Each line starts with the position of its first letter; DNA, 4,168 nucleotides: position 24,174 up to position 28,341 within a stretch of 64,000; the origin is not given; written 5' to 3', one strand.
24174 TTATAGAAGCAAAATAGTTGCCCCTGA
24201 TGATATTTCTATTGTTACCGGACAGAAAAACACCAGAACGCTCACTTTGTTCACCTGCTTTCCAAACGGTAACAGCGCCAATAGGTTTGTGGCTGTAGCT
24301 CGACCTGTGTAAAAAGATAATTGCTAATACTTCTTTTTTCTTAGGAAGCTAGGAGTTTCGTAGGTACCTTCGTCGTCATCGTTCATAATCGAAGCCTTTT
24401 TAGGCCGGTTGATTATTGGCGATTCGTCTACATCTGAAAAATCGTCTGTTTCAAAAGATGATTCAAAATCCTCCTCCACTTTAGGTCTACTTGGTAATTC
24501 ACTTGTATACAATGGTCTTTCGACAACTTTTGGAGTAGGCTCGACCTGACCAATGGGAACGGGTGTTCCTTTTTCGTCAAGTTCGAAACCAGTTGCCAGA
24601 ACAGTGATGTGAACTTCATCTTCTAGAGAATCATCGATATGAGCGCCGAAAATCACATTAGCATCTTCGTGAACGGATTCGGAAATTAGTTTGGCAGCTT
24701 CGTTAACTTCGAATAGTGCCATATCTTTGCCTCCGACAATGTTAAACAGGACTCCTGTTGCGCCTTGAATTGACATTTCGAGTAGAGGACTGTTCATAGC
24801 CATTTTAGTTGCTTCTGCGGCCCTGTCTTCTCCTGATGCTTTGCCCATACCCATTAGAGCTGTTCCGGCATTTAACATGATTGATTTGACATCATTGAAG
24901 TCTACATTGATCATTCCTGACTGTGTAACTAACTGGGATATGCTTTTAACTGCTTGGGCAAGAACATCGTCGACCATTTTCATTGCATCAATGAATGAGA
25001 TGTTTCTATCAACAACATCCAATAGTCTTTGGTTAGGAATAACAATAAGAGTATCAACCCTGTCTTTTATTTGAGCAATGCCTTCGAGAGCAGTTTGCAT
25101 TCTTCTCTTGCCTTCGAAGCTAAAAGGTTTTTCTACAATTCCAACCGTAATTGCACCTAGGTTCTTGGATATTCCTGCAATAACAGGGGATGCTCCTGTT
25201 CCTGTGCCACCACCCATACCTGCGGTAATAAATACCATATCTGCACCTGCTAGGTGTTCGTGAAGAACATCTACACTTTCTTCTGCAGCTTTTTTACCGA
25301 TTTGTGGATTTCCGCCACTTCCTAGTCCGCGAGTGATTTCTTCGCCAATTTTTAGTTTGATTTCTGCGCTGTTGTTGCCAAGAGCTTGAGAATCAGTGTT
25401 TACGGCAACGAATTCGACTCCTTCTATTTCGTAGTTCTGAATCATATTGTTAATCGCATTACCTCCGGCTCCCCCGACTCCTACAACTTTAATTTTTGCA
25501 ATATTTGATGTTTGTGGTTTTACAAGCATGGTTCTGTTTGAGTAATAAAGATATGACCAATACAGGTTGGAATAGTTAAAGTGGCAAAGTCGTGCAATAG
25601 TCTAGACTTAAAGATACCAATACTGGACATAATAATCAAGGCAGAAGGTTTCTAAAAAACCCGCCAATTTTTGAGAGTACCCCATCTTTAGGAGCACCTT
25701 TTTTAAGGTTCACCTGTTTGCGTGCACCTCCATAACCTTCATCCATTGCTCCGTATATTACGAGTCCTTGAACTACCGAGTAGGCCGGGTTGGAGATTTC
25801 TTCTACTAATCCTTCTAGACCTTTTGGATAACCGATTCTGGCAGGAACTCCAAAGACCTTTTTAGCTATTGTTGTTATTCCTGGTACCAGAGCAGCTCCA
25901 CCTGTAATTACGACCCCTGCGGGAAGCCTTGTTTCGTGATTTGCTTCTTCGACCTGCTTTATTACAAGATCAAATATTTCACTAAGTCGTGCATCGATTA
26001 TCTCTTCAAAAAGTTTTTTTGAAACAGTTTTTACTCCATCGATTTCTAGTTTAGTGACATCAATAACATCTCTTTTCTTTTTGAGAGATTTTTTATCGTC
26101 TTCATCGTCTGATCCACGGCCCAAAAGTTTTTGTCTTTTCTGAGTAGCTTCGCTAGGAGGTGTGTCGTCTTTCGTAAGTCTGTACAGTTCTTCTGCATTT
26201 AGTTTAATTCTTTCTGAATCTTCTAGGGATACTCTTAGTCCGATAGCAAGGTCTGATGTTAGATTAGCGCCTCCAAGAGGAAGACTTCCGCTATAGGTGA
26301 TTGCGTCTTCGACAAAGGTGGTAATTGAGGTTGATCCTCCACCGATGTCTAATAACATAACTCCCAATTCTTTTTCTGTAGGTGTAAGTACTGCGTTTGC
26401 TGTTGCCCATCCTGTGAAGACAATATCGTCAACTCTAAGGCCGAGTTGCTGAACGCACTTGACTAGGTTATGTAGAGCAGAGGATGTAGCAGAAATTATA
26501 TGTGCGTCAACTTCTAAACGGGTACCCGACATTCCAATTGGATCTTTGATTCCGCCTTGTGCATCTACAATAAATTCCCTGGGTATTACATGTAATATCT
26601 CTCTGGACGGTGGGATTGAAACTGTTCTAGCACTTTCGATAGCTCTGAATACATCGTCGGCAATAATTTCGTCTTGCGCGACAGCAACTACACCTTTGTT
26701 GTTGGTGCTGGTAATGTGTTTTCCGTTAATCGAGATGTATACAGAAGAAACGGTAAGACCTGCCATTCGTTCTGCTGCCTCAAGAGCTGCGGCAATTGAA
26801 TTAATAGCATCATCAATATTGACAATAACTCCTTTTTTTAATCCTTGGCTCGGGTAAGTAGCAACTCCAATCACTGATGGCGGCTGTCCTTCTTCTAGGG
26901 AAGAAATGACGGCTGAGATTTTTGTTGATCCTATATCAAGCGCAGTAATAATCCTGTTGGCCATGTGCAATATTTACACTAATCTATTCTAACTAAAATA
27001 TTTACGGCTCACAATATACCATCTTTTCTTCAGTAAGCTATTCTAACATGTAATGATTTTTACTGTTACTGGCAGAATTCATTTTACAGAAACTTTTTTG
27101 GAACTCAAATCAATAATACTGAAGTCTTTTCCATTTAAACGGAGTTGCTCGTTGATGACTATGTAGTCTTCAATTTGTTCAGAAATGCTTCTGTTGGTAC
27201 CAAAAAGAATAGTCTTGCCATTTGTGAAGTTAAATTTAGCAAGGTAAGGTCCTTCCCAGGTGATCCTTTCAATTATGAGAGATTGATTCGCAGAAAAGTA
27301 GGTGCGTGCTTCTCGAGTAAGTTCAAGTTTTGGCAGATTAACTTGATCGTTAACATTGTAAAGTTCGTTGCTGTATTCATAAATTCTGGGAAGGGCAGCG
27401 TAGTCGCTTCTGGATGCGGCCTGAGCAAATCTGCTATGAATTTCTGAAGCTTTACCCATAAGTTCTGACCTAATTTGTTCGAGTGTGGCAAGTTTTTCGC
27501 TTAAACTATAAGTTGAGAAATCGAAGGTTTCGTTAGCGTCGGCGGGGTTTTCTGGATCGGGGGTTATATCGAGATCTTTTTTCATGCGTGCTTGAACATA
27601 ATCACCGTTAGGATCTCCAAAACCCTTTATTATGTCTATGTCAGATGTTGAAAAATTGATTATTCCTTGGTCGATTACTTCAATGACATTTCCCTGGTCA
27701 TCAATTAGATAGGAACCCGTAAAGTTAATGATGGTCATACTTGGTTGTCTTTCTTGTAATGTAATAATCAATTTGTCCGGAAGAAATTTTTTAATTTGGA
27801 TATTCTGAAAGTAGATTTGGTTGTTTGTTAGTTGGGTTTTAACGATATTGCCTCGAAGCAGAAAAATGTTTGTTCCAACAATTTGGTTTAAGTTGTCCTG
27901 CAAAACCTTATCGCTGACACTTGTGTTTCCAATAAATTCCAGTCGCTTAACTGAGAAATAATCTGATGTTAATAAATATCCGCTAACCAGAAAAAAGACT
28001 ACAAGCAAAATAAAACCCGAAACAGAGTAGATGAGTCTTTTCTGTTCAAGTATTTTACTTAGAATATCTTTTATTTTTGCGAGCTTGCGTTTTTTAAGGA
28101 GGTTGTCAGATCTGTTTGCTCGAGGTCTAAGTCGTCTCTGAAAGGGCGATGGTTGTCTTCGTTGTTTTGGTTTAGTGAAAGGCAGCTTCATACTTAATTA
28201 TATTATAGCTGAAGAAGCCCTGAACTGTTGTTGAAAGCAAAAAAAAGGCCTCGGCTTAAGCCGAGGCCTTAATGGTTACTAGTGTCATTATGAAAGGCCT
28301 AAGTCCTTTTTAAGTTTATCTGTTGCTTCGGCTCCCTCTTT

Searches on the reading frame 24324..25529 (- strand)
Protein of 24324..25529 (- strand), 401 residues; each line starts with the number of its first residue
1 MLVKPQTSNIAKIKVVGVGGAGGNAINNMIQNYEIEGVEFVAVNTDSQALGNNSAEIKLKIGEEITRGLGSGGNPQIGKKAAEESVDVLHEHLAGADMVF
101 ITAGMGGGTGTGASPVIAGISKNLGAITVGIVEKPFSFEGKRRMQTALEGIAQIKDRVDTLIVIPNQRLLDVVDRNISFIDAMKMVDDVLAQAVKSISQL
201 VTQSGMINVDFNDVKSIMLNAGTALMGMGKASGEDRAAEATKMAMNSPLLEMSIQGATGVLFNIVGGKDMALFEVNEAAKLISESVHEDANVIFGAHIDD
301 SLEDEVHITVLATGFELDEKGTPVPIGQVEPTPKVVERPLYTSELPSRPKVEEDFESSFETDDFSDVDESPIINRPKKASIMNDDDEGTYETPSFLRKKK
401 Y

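Call 83: search_protein_families(library=pfam, proteins=[window:24324-25529:-], max_evalue=0.00001)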
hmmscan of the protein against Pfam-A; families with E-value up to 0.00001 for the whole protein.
window:24324-25529:- (401 aa): 2 families
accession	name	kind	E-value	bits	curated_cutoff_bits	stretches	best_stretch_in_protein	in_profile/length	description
PF00091.31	Tubulin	-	2.2e-47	162.2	33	1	12-173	1-189/190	Tubulin/FtsZ family, GTPase domain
PF12327.13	FtsZ_C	-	5.9e-36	123.1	27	1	222-316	1-95/95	FtsZ family, C-terminal domain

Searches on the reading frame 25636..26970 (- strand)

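Call 83: search_protein_families(library=pfam, proteins=[window:25636-26970:-], max_evalue=0.00001)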
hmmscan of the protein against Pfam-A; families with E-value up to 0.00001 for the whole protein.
window:25636-26970:- (444 aa): 4 families
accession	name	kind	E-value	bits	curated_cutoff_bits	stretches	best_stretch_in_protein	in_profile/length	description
PF14450.12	FtsA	-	3.4e-33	115.2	31.8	2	205-402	1-127/127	Cell division protein FtsA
PF02491.25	SHS2_FTSA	-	9.1e-31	106.5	25.4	1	83-159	1-78/79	SHS2 domain inserted in FTSA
PF06723.19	MreB_Mbl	-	3.5e-08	33.1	27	0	189-241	132-184/327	MreB/Mbl protein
PF11104.14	PilM_2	-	6.9e-06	25.7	27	0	190-259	168-237/340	Type IV pilus assembly protein PilM;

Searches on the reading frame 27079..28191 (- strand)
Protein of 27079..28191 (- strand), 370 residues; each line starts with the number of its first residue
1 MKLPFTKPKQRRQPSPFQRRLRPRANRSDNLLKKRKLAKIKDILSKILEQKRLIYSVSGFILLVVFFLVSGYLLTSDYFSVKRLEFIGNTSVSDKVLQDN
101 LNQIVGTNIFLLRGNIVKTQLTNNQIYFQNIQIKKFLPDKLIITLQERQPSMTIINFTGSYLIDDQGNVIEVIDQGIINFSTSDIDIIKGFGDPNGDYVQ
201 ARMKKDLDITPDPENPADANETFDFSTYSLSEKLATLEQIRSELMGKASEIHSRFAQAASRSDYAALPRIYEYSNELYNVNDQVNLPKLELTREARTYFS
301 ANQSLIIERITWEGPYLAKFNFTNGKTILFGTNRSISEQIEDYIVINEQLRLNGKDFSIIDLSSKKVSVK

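Call 83: search_protein_families(library=pfam, proteins=[window:27079-28191:-], max_evalue=0.00001)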
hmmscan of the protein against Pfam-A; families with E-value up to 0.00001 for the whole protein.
window:27079-28191:- (370 aa): 1 family
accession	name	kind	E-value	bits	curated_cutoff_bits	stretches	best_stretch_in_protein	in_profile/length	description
PF08478.15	POTRA_1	-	7.6e-08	33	23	1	79-148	1-69/69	POTRA domain, FtsQ-type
